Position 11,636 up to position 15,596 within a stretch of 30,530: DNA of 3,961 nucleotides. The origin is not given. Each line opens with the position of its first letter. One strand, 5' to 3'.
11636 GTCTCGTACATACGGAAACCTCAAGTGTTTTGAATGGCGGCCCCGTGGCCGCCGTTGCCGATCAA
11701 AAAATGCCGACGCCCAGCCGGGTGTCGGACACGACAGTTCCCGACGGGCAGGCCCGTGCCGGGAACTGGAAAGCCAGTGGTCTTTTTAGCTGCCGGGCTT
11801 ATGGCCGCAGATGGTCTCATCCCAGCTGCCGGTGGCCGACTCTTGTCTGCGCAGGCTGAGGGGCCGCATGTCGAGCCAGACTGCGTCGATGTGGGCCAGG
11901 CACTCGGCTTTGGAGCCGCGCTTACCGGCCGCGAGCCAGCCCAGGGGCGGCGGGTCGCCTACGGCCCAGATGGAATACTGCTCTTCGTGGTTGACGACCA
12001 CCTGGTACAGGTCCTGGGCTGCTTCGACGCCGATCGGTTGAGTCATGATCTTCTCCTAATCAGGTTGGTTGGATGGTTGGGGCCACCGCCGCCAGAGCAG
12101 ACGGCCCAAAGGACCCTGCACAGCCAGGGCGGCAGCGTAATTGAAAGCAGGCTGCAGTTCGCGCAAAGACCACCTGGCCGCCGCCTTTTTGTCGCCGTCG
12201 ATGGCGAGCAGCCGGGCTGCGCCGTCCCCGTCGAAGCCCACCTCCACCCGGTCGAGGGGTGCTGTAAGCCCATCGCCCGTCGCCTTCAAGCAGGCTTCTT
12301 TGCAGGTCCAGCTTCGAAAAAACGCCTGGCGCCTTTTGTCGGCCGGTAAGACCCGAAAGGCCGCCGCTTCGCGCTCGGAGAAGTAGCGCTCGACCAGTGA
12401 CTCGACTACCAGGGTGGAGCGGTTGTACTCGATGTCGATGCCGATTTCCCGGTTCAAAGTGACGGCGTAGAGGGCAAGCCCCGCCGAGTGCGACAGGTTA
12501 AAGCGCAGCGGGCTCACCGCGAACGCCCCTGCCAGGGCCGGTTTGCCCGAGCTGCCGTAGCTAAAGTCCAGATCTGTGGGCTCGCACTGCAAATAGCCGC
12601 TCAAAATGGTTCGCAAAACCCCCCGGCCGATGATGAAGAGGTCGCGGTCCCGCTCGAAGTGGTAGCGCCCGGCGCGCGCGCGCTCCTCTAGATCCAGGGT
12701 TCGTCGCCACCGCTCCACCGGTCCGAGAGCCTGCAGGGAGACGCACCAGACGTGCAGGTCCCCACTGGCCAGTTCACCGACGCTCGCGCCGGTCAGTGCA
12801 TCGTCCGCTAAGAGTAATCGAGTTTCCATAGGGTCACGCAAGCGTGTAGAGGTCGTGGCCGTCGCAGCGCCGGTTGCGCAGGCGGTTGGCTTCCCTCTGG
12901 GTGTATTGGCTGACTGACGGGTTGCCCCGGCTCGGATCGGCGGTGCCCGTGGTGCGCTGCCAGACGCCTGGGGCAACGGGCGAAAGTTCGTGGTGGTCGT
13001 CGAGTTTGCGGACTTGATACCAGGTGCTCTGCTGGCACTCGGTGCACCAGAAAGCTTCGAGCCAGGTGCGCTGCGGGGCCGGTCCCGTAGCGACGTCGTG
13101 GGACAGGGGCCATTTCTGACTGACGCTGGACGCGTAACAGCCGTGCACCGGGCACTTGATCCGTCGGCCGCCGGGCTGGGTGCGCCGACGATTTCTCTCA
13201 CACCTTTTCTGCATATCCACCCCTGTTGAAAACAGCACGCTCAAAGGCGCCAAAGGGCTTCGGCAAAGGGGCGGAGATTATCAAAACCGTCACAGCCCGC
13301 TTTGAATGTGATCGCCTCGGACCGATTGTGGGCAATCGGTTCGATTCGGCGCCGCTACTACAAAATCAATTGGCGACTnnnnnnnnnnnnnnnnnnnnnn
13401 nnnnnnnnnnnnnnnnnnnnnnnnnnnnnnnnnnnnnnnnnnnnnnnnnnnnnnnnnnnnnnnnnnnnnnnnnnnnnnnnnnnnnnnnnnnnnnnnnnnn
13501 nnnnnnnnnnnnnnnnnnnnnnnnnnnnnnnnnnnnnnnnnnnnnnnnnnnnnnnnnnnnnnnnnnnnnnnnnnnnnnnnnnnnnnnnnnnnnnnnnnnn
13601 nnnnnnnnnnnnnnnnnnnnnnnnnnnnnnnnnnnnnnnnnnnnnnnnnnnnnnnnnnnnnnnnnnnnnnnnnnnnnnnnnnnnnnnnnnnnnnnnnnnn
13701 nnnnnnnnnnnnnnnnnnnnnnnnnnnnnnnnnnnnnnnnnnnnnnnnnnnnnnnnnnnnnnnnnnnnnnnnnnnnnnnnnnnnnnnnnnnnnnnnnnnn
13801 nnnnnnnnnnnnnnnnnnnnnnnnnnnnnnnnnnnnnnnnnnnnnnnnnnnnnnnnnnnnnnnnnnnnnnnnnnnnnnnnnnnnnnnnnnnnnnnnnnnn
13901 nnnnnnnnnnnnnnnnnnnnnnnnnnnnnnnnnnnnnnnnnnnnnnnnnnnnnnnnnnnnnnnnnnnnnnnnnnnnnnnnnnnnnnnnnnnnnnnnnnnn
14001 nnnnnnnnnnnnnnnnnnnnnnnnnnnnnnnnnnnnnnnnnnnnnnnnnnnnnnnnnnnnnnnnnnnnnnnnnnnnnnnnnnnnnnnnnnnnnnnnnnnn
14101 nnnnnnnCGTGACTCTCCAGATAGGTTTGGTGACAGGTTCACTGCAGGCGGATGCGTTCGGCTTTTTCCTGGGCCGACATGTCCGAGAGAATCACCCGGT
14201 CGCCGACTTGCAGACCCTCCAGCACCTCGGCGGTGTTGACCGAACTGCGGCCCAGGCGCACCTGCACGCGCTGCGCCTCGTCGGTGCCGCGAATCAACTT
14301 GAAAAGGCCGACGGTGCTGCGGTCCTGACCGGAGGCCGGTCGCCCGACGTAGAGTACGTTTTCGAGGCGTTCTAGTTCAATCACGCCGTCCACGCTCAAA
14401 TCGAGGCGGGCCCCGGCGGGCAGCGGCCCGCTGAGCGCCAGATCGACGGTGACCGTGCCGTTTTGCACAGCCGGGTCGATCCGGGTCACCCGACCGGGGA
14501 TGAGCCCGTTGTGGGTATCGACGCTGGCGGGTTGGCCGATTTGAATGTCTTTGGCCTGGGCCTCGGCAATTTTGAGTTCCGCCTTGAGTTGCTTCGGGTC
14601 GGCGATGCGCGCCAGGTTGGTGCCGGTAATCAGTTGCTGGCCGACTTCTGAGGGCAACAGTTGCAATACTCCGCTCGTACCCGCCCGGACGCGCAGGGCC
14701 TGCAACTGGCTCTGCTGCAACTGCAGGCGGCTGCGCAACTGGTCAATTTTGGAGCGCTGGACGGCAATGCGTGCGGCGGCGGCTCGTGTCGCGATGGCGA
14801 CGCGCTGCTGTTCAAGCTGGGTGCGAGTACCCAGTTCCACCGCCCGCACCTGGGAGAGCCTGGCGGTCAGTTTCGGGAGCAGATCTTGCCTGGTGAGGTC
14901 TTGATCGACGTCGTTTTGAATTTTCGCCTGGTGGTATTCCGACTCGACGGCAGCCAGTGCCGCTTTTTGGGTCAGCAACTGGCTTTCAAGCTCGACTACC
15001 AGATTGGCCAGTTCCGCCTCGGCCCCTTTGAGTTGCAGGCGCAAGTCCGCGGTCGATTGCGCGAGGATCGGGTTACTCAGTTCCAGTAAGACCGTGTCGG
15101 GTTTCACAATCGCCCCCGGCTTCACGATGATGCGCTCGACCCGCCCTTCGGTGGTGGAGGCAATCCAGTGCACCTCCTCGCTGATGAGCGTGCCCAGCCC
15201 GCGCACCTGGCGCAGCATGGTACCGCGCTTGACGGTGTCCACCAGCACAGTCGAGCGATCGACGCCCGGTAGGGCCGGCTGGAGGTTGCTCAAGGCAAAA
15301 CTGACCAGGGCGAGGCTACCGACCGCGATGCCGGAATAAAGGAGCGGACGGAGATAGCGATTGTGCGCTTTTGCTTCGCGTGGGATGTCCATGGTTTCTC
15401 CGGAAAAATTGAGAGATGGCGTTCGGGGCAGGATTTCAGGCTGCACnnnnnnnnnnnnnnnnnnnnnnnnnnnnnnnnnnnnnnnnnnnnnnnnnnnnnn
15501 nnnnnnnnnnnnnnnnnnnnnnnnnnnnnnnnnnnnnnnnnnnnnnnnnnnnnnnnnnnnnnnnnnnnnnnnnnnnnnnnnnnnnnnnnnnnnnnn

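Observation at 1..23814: Possible three-way hybrid: discrete KS/CLF + ACP supplying the starter for a loader-less type I PKS and a C-domain-first NRPS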

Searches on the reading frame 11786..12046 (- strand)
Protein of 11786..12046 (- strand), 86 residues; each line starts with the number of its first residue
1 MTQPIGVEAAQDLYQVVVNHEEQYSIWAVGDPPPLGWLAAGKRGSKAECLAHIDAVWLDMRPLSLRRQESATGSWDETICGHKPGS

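Call 37: list_cluster_members(proteins=[window:11786-12046:-, window:13379-14107:-, window:5260-11646:-, window:2749-3501:-, P0012, window:22639-23814:+])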
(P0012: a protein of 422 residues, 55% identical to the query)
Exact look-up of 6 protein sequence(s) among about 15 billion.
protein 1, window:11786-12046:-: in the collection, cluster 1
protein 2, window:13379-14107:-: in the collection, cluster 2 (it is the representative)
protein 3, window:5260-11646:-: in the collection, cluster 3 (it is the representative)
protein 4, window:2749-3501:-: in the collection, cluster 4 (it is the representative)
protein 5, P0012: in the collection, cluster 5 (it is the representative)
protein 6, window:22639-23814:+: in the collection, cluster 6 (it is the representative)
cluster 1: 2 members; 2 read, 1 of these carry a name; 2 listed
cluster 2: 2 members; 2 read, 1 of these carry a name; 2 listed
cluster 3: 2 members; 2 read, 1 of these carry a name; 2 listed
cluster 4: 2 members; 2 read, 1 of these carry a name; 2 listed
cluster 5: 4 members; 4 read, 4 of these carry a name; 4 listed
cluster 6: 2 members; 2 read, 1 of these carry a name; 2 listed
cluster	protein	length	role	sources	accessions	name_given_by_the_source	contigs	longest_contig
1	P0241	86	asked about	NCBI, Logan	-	-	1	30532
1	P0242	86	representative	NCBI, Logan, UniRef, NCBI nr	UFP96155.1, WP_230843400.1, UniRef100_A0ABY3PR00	MbtH family protein [Gloeobacter morelensis] | MbtH family NRPS accessory protein n=1 Tax=Gloeobacter morelensis MG652769 TaxID=2781736 ... | MbtH family NRPS accessory protein [Gloeobacter morelensis]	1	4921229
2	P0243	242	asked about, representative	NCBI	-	-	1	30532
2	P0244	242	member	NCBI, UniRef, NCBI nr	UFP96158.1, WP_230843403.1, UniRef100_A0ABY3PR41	ABC transporter ATP-binding protein [Gloeobacter morelensis] | ABC transporter ATP-binding protein n=1 Tax=Gloeobacter morelensis MG652769 TaxID=2781736 ...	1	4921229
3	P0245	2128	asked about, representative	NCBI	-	-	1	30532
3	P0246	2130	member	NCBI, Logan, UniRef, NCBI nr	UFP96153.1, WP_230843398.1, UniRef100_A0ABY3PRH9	type I polyketide synthase [Gloeobacter morelensis] | SDR family NAD(P)-dependent oxidoreductase n=1 Tax=Gloeobacter morelensis MG652769 ...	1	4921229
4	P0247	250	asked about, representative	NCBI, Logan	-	-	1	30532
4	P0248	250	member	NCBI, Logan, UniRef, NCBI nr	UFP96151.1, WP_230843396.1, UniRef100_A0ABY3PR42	thioesterase II family protein [Gloeobacter morelensis] | Thioesterase n=1 Tax=Gloeobacter morelensis MG652769 TaxID=2781736 RepID=A0ABY3PR42_9CYAN | alpha/beta fold hydrolase [Gloeobacter morelensis]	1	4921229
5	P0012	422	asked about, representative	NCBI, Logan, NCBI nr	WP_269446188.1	beta-ketoacyl-[acyl-carrier-protein] synthase family protein [Gloeobacter violaceus]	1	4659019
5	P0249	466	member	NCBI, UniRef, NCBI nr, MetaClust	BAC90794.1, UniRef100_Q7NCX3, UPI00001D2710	gll2853 [Gloeobacter violaceus PCC 7421] | Gll2853 protein n=2 Tax=Gloeobacter violaceus TaxID=33072 RepID=Q7NCX3_GLOVI | status=active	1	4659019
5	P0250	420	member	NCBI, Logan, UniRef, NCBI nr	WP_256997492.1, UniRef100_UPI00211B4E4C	beta-ketoacyl-[acyl-carrier-protein] synthase family protein [Gloeobacter morelensis] | beta-ketoacyl-[acyl-carrier-protein] synthase family protein n=1 Tax=Gloeobacter ...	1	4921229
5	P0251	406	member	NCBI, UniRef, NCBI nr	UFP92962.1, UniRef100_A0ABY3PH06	beta-ketoacyl-[acyl-carrier-protein] synthase family protein [Gloeobacter morelensis ... | Beta-ketoacyl-[acyl-carrier-protein] synthase family protein n=1 Tax=Gloeobacter ...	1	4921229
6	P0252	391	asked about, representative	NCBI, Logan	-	-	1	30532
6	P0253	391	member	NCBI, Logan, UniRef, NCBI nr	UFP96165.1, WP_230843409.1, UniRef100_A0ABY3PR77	beta-ketoacyl-[acyl-carrier-protein] synthase family protein [Gloeobacter morelensis] | Ketosynthase family 3 (KS3) domain-containing protein n=1 Tax=Gloeobacter morelensis ... | beta-ketoacyl synthase N-terminal-like domain-containing protein [Gloeobacter morelensis]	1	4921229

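Call 38: find_encoding_contigs(protein=P0248, flank=10000, max_places=2)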
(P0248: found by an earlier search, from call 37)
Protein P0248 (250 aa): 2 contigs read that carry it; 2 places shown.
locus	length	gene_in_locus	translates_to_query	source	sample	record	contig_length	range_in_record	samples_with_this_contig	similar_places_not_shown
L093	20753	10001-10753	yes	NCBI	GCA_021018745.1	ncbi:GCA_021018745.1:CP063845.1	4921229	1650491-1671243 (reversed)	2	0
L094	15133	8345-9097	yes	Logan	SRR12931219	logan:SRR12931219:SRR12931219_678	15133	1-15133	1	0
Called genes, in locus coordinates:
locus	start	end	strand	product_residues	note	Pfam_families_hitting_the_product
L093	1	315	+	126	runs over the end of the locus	-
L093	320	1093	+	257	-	PF22624:AASDHPPT_N, PF01648:ACPS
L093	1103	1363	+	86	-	PF03621:MbtH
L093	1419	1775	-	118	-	-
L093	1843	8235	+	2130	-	PF00109:ketoacyl-synt, PF02801:Ketoacyl-synt_C, PF16197:KAsynt_C_assoc, PF22336:RhiE-like_linker, PF22621:CurL-like_PKS_C, PF00698:Acyl_transf_1, PF21089:PKS_DH_N, PF14765:PS-DH, +9 more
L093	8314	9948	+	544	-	PF00664:ABC_membrane (weak), PF00005:ABC_tran, PF02463:SMC_N (faint), PF13304:AAA_21 (faint)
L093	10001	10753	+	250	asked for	PF00975:Thioesterase, PF12697:Abhydrolase_6 (weak)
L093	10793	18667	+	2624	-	PF00668:Condensation, PF00501:AMP-binding, PF13193:AMP-binding_C, PF00550:PP-binding, PF00668:Condensation, PF00501:AMP-binding, PF13193:AMP-binding_C, PF00550:PP-binding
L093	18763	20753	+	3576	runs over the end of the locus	PF00668:Condensation, PF00501:AMP-binding, PF13193:AMP-binding_C, PF00550:PP-binding, PF00668:Condensation, PF00501:AMP-binding, PF13193:AMP-binding_C, PF00550:PP-binding, +5 more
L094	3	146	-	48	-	?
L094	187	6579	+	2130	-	PF00109:ketoacyl-synt, PF02801:Ketoacyl-synt_C, PF16197:KAsynt_C_assoc, PF22336:RhiE-like_linker, PF22621:CurL-like_PKS_C, PF00698:Acyl_transf_1, PF21089:PKS_DH_N, PF14765:PS-DH, +9 more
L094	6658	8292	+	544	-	PF00664:ABC_membrane (weak), PF00005:ABC_tran, PF02463:SMC_N (faint), PF13304:AAA_21 (faint)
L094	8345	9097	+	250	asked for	PF00975:Thioesterase, PF12697:Abhydrolase_6 (weak)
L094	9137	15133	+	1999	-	?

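Call 80: search_protein_families(library=pfam, proteins=[L093:1419-1775:-], max_evalue=0.001)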
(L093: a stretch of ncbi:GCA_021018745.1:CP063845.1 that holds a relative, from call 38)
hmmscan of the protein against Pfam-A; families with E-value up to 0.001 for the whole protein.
L093:1419-1775:- (118 aa): 0 families

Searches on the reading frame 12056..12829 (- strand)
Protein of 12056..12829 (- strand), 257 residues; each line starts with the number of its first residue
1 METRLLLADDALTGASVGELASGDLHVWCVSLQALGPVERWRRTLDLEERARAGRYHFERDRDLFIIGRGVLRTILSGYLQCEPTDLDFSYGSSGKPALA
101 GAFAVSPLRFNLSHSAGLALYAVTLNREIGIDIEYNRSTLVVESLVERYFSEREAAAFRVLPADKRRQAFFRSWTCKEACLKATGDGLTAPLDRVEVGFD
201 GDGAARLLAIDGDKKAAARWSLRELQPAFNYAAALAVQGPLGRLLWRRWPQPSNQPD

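Call 71: search_protein_families(library=ncbifam, proteins=[window:12056-12829:-], max_evalue=0.01)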
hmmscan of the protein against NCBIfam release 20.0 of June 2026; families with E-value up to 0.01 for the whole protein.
window:12056-12829:- (257 aa): 4 families
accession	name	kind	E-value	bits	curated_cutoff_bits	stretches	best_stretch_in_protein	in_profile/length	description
NF042922.1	4PPT_HetI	equivalog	7.7e-66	221.8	370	1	20-240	14-227/235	4'-phosphopantetheinyl transferase HetI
NF007676.0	PRK10351.1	equivalog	1e-15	57.8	174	1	66-186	35-145/195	4'-phosphopantetheinyl transferase AcpT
NF047349.1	4PPT_AusB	equivalog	1.3e-12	47.6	225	1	50-197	26-161/205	aureusimine biosynthesis 4'-phosphopantetheinyl transferase AusB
TIGR00556.1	pantethn_trn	domain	2.8e-10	40.3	45.35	1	128-220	4-103/128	phosphopantetheine--protein transferase domain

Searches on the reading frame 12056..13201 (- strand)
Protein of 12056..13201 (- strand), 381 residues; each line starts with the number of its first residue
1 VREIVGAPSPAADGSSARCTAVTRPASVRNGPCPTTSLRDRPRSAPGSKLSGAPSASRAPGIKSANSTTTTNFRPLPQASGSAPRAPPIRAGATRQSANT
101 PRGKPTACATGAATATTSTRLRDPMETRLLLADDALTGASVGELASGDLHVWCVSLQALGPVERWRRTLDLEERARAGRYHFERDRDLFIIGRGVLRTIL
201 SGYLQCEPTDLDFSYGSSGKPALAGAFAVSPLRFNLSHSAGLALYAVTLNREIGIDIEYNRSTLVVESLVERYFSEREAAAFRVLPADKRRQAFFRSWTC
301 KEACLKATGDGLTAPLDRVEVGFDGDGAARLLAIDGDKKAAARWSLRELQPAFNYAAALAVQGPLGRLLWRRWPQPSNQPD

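Call 3: search_protein_families(library=pfam, proteins=[window:12056-13201:-])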
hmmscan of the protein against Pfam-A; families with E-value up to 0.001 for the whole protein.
window:12056-13201:- (381 aa): 2 families
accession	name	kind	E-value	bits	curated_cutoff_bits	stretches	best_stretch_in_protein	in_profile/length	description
PF01648.25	ACPS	-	1.1e-17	64.5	25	1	253-359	2-110/111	4'-phosphopantetheinyl transferase superfamily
PF22624.1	AASDHPPT_N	-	2.8e-09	37.5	27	1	167-246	15-96/100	4'-phosphopantetheinyl transferase, N-terminal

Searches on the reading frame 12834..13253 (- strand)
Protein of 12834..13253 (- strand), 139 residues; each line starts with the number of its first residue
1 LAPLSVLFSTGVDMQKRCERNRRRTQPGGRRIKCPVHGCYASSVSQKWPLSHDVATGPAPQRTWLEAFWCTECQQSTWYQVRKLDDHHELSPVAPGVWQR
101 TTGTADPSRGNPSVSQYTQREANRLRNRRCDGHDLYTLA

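Call 57: search_protein_families(library=pfam, proteins=[window:12834-13253:-], max_evalue=0.01)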
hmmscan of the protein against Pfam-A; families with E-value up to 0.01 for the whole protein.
window:12834-13253:- (139 aa): 0 families

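Call 71: search_protein_families(library=ncbifam, proteins=[window:12834-13214:-], max_evalue=0.01)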
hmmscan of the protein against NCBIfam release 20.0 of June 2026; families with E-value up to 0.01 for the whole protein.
window:12834-13214:- (126 aa): 0 families

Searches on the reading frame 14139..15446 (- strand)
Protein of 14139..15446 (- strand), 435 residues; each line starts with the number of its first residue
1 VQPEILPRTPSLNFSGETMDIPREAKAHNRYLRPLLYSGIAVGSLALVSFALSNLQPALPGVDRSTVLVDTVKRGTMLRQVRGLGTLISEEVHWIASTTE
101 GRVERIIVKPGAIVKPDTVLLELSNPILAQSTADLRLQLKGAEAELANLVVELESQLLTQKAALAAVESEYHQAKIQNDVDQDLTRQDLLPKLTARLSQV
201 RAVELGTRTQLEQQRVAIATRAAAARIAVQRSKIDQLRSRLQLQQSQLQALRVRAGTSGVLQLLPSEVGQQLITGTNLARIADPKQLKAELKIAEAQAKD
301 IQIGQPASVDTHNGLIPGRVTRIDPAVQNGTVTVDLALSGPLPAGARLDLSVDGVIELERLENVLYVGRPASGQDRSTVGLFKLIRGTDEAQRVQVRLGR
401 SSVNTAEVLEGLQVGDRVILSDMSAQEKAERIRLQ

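Call 3: search_protein_families(library=pfam, proteins=[window:14139-15446:-])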
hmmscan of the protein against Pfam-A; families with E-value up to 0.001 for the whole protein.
window:14139-15446:- (435 aa): 2 families
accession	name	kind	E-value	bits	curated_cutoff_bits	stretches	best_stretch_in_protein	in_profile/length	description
PF16576.10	HlyD_D23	-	1.8e-14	54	30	1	90-335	17-196/214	Barrel-sandwich domain of CusB or HlyD membrane-fusion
PF13437.12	HlyD_3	-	6.7e-14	52.9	22.2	1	253-341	2-96/106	HlyD family secretion protein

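Call 71: search_protein_families(library=ncbifam, proteins=[window:14139-15395:-], max_evalue=0.01)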
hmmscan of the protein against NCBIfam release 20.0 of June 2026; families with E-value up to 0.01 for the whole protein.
window:14139-15395:- (418 aa): 11 families
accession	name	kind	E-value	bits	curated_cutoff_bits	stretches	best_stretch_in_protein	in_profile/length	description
TIGR01730.1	RND_mfp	subfamily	9.8e-24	83.9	94.9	2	187-408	86-312/322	efflux RND transporter periplasmic adaptor subunit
NF038010.1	ABC_adapt_DarC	equivalog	1.1e-14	54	450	1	44-417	41-416/417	darobactin export ABC transporter periplasmic adaptor subunit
TIGR00999.1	8a0102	subfamily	7.7e-12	44.9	319.3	1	147-403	10-264/271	CzcB/NccB family metal efflux transporter periplasmic adaptor subunit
TIGR00998.1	8a0101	subfamily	3.5e-10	39.3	390.8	1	78-309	45-284/334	EmrA/EmrK family multidrug efflux transporter periplasmic adaptor subunit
TIGR01843.1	type_I_hlyD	subfamily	1.8e-06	27.2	208.65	1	66-166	33-133/422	HlyD family type I secretion periplasmic adaptor subunit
TIGR03794.1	NHLM_micro_HlyD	equivalog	2.1e-06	26.9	156.2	1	58-136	40-122/421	NHLP bacteriocin system secretion protein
NF007785.0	PRK10476.1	equivalog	0.00018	20.5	376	1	72-304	45-282/347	multidrug transporter subunit MdtN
TIGR01000.1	bacteriocin_acc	subfamily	0.00033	19.6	258.85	1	190-276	274-364/457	bacteriocin secretion accessory protein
NF005239.0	PRK06748.1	subfamily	0.0022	18.1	111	0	231-266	41-76/84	hypothetical protein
NF008606.0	PRK11578.1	equivalog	0.0056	15.9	342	1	330-409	289-368/371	macrolide transporter subunit MacA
NF009419.0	PRK12784.1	equivalog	0.0091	16.1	135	0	235-266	45-76/84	hypothetical protein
